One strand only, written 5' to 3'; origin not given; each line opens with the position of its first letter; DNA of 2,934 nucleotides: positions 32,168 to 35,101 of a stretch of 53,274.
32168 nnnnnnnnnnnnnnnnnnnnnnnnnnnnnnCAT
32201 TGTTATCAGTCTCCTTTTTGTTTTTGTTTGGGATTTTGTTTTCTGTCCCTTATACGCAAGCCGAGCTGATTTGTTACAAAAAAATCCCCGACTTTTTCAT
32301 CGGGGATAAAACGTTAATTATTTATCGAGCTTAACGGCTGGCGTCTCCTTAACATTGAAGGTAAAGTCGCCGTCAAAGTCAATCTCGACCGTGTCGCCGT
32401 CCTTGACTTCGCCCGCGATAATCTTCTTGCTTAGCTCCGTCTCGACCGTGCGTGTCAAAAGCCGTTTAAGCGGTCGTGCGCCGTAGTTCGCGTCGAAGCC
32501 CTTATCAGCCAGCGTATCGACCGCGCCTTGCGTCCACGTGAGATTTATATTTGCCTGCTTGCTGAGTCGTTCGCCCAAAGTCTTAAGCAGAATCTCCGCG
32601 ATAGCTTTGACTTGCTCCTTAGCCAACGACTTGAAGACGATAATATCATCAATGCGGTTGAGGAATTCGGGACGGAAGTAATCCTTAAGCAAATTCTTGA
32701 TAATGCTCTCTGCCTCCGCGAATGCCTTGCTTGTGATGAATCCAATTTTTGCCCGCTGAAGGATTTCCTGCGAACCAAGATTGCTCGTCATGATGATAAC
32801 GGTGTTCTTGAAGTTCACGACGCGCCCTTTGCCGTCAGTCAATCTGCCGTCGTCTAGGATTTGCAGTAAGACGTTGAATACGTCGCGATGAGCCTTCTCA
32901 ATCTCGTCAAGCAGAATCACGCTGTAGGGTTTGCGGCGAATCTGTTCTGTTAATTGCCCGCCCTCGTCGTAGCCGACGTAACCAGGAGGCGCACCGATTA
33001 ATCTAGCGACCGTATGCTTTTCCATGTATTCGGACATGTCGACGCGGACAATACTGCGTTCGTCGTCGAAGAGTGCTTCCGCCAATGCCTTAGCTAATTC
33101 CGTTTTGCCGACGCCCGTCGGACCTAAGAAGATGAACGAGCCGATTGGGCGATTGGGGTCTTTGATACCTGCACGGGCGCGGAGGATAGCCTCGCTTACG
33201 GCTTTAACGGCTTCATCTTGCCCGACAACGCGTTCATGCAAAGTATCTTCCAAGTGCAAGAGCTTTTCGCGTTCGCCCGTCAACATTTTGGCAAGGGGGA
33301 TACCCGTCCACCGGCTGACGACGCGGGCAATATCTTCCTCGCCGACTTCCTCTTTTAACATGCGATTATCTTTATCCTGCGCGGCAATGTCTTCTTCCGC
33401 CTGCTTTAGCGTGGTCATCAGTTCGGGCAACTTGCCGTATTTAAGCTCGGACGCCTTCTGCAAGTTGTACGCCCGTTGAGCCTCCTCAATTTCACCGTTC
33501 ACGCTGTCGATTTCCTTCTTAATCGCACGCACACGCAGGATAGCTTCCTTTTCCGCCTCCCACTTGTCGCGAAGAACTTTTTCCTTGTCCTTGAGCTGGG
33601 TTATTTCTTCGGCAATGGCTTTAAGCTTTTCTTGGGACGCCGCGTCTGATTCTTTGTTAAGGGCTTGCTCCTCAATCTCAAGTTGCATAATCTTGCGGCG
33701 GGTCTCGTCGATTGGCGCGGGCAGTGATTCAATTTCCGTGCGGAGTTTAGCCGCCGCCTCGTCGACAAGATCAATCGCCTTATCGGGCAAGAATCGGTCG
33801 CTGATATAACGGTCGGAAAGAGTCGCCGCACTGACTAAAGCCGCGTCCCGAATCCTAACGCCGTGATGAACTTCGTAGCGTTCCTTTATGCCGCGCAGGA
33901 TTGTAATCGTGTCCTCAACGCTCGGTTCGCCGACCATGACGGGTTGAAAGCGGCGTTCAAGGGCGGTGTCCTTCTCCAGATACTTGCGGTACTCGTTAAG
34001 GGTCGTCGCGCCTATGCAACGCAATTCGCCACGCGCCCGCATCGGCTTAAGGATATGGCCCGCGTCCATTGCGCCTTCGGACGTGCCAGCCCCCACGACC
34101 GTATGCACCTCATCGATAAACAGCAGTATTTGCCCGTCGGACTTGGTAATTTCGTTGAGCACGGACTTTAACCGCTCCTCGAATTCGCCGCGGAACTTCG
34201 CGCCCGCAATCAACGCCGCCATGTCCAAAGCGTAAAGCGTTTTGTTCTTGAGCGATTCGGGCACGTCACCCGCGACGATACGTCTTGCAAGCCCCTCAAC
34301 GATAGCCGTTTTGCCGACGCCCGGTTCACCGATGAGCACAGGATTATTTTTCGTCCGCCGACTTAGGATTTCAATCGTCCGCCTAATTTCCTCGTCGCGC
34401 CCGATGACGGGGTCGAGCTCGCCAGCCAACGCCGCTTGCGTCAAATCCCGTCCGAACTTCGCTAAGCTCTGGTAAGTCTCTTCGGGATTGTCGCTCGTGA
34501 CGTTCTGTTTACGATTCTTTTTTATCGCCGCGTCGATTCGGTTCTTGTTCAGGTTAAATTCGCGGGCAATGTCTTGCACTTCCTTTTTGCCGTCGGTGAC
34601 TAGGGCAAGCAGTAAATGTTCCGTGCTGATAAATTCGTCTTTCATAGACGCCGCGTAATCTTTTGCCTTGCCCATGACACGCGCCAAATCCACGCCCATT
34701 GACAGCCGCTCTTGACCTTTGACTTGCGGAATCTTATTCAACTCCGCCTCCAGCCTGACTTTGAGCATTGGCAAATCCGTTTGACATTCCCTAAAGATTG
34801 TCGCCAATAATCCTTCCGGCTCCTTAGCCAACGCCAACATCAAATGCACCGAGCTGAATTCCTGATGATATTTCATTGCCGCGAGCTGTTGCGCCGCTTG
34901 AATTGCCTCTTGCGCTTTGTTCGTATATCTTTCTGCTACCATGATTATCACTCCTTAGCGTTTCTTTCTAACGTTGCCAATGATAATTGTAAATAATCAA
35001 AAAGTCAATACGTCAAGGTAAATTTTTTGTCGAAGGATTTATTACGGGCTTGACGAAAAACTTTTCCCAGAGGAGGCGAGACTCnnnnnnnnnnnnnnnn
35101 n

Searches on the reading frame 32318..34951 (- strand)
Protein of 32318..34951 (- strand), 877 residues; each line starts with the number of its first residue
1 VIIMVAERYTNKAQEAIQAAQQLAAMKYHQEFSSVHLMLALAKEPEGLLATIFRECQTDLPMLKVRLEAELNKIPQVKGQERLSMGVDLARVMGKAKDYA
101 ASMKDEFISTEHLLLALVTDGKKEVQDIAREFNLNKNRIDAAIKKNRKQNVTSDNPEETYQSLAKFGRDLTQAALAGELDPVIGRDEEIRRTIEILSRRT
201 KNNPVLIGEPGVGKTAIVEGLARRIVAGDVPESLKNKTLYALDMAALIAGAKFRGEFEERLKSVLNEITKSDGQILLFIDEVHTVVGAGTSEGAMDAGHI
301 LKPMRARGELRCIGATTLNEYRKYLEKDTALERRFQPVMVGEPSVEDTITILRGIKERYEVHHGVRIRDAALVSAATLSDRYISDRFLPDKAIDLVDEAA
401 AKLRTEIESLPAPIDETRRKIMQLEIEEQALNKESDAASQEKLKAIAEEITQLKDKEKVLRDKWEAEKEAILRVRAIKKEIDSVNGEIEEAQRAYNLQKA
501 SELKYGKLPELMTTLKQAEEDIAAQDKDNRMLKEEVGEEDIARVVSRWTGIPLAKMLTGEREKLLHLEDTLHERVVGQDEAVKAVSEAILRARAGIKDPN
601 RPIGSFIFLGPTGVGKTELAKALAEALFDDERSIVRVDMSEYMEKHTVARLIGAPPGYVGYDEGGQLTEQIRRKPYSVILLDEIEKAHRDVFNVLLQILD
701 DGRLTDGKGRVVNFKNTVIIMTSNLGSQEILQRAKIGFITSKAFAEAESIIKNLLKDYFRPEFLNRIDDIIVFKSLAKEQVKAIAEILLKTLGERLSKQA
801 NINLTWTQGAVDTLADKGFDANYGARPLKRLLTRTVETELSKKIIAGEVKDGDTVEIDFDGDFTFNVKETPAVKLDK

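Call 11: search_protein_families(library=pfam, proteins=[window:32318-34951:-])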
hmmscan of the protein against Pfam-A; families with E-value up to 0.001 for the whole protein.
window:32318-34951:- (877 aa): 29 families (the best 25 are shown)
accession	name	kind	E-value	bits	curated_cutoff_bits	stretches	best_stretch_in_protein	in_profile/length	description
PF07724.20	AAA_2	-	1.1e-71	240.6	27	1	601-770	1-166/166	AAA domain (Cdc48 subfamily)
PF17871.7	AAA_lid_9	-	4.9e-34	116.8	22.8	1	344-445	1-102/104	AAA lid domain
PF10431.15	ClpB_D2-small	-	7.6e-25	87.2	21.9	1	776-857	1-81/81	C-terminal, D2-small domain, of ClpB protein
PF00004.35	AAA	-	7.8e-24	85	21.2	2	607-725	2-110/131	ATPase family associated with various cellular activities (AAA)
PF07728.20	AAA_5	-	3.2e-22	79.5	22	1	606-727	2-125/139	AAA domain (dynein-related subfamily)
PF02861.25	Clp_N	-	1.7e-20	73.4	20.7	2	96-147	1-52/53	Clp amino terminal domain, pathogenicity island component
PF13401.12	AAA_22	-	3e-14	53.9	27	2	605-701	7-110/130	AAA domain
PF13191.12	AAA_16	-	1.4e-11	45.6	32.6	1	182-230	2-60/167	AAA ATPase domain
PF00158.32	Sigma54_activat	-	8.5e-09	35.7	20.2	1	605-724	24-143/168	Sigma-54 interaction domain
PF20720.3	nSTAND3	-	1.8e-08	34.7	27.2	0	607-646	21-60/155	Novel STAND NTPase 3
PF13173.12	AAA_14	-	2.4e-08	34.5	27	0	607-702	6-88/129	AAA domain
PF13238.12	AAA_18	-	9.8e-07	29.7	29.4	0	609-645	4-42/128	AAA domain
PF05621.17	TniB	-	2.5e-06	27.5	22.4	1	203-340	37-184/189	Bacterial TniB protein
PF05496.18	RuvB_N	-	1.1e-05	25.7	27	0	575-627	9-57/159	Holliday junction DNA helicase RuvB P-loop domain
PF01637.24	ATPase_2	-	1.3e-05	25.5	33.2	0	608-648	26-66/225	ATPase domain predominantly from Archaea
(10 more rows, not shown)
